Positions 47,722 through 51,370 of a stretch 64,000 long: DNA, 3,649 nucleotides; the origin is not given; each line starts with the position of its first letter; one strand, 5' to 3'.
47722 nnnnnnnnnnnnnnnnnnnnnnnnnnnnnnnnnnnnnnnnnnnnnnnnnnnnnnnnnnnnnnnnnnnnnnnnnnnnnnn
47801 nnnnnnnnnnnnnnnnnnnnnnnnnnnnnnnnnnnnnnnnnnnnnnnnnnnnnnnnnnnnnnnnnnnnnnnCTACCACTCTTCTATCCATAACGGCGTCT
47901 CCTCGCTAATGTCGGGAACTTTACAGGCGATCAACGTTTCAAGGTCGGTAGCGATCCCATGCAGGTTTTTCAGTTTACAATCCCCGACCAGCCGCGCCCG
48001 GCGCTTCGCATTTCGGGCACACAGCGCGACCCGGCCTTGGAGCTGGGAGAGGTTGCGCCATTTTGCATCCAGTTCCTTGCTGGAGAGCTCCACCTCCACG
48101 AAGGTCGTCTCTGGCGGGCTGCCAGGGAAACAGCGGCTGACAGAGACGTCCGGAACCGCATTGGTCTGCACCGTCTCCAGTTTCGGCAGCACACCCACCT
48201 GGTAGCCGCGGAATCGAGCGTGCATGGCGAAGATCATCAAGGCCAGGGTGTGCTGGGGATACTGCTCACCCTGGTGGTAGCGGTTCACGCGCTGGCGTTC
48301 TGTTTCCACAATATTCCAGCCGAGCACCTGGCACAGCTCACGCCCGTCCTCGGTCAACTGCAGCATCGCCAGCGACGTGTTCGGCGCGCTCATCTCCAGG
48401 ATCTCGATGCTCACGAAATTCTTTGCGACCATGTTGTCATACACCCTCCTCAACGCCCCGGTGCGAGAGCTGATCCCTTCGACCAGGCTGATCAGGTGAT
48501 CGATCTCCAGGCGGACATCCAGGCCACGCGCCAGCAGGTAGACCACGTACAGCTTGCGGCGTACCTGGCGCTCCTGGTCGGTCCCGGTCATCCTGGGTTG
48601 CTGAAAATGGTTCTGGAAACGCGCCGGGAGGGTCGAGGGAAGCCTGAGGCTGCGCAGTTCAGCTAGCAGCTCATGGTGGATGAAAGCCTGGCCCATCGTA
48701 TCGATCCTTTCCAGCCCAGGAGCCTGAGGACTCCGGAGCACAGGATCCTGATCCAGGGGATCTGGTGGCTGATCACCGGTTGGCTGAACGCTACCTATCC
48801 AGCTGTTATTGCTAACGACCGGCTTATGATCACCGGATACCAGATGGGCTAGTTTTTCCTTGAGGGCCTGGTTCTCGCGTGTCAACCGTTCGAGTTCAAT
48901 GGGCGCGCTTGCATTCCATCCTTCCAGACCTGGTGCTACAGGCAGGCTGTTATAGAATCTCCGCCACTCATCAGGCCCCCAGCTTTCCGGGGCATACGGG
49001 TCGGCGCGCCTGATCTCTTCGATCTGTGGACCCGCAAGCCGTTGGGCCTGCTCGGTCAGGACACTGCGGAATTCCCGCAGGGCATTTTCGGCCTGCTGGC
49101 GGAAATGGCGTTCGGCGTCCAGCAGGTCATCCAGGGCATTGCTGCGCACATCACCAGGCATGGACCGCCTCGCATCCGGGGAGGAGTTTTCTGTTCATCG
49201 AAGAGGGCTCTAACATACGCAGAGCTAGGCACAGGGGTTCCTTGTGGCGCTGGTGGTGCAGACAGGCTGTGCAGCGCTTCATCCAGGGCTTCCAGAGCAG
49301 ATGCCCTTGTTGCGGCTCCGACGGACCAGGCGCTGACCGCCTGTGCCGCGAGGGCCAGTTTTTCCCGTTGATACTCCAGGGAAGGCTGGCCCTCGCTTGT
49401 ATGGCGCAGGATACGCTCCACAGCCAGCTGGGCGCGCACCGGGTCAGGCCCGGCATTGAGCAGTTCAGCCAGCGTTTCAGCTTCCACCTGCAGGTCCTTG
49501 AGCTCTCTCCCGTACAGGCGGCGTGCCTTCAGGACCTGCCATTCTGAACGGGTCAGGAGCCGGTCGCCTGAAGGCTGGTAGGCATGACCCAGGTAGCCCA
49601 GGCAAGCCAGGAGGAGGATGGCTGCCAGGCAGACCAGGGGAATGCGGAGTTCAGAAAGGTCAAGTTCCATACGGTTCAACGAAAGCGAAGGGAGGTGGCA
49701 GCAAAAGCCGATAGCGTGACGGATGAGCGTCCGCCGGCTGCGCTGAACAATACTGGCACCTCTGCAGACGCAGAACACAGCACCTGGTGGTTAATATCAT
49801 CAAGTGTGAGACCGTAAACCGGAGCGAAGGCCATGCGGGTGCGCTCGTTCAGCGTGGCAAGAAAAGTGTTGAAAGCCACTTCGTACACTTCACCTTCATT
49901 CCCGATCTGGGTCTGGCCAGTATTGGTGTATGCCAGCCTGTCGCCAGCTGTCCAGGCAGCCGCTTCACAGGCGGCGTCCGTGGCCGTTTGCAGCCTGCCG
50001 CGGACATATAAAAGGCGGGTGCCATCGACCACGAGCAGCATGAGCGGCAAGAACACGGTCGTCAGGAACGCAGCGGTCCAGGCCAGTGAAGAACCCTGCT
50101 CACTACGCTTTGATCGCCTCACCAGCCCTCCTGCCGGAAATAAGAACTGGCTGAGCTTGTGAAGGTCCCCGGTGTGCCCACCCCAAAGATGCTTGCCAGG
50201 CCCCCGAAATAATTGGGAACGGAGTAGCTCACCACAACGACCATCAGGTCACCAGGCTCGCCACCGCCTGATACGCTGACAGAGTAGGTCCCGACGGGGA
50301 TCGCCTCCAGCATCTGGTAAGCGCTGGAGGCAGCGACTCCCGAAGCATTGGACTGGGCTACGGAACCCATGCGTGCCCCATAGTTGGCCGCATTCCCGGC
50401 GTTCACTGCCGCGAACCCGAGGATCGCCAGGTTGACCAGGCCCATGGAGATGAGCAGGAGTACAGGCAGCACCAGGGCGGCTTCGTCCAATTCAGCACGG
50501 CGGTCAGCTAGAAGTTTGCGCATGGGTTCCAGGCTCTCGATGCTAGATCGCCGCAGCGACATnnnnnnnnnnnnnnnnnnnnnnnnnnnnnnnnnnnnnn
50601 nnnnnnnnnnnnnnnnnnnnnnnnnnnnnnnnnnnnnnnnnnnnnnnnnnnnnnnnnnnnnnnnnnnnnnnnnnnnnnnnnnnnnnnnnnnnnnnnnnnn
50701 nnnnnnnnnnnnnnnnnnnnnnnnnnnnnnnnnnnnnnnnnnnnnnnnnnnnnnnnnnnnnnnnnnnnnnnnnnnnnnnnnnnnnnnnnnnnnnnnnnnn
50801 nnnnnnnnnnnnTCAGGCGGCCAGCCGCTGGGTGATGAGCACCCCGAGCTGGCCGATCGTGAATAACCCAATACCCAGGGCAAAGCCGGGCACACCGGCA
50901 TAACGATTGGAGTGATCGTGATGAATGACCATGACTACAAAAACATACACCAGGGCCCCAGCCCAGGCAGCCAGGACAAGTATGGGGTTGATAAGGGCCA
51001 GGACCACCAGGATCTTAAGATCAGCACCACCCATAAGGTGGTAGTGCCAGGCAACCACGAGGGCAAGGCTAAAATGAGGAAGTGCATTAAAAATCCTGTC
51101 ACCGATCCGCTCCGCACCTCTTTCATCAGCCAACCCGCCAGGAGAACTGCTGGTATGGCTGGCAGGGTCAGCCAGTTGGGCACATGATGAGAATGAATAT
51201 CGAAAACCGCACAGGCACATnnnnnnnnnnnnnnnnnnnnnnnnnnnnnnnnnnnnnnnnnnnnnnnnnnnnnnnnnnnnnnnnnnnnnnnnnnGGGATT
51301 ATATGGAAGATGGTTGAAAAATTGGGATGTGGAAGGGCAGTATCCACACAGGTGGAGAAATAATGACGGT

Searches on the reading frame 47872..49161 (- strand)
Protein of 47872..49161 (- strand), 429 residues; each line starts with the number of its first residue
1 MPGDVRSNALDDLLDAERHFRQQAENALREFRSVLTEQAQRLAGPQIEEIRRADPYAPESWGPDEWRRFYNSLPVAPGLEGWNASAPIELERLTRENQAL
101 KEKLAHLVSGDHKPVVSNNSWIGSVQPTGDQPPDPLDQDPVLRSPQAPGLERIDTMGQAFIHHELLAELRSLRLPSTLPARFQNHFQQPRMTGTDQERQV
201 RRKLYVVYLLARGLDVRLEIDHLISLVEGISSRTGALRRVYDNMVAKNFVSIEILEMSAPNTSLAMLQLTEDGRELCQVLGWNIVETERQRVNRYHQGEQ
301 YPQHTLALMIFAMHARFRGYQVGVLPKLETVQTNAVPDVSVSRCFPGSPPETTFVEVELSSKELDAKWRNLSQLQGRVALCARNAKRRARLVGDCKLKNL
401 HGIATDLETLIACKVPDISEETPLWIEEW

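Call 8: search_protein_families(library=pfam, max_evalue=0.01, proteins=[window:47872-49161:-])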
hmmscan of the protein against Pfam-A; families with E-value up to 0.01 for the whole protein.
window:47872-49161:- (429 aa): 0 families

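Call 9: search_protein_families(library=phrogs, max_evalue=0.01, proteins=[window:47872-49161:-])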
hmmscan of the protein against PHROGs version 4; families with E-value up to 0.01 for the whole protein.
window:47872-49161:- (429 aa): 0 families

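Call 48: search_solved_structures(query=window:47872-49161:-, max_evalue=10)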
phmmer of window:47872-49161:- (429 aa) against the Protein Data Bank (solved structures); distinct sequences matched with E-value up to 10: 1.
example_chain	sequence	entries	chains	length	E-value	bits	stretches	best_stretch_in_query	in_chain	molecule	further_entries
9lc0_A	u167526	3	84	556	3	9.9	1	201-265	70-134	60 kDa protein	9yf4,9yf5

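Call 80: search_protein_families(library=ncbifam, max_evalue=0.01, proteins=[window:47872-49161:-])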
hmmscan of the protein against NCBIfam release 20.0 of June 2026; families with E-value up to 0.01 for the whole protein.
window:47872-49161:- (429 aa): 0 families

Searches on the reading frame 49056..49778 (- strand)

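Call 27: search_protein_families(library=pfam, max_evalue=0.01, proteins=[window:49056-49778:-])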
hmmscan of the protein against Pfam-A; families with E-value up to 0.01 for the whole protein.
window:49056-49778:- (240 aa): 1 family
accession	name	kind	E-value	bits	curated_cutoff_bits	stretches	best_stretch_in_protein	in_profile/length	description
PF13567.11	DUF4131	-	0.0009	19.4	31.6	0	42-128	26-98/165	Domain of unknown function (DUF4131)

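Call 80: search_protein_families(library=ncbifam, max_evalue=0.01, proteins=[window:49056-49778:-])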
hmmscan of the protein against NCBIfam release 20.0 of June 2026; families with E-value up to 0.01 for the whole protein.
window:49056-49778:- (240 aa): 0 families

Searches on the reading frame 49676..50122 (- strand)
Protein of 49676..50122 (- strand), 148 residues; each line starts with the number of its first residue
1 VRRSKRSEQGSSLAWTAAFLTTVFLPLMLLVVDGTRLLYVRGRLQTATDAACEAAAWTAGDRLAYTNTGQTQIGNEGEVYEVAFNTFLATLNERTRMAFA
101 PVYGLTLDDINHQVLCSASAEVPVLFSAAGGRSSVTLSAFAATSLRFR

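Call 27: search_protein_families(library=pfam, max_evalue=0.01, proteins=[window:49676-50122:-])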
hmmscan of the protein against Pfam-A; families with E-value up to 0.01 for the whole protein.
window:49676-50122:- (148 aa): 2 families
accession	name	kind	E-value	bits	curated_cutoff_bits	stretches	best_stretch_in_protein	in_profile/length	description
PF13400.11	Tad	-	3.9e-08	33.9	22.3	1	10-57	1-46/47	Putative Flp pilus-assembly TadE/G-like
PF07811.17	TadE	-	4.8e-05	23.8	22.9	1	18-51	8-41/43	TadE-like protein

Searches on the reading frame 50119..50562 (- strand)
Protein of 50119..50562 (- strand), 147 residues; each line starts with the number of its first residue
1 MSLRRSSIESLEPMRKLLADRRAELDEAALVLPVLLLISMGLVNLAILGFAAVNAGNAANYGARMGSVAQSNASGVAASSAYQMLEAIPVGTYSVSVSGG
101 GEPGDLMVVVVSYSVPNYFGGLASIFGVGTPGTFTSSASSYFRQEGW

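Call 27: search_protein_families(library=pfam, max_evalue=0.01, proteins=[window:50119-50562:-])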
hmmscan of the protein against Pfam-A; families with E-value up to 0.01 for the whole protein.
window:50119-50562:- (147 aa): 1 family
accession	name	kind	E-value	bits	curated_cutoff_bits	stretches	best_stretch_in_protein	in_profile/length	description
PF07811.17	TadE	-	8.1e-06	26.3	22.9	1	27-64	6-43/43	TadE-like protein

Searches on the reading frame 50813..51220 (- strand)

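Call 27: search_protein_families(library=pfam, max_evalue=0.01, proteins=[window:50813-51220:-])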
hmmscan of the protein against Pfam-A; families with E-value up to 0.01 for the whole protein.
window:50813-51220:- (135 aa): 1 family
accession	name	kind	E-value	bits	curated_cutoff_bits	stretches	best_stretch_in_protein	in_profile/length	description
PF03253.19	UT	-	0.00062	19.5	25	1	69-123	182-236/292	Urea transporter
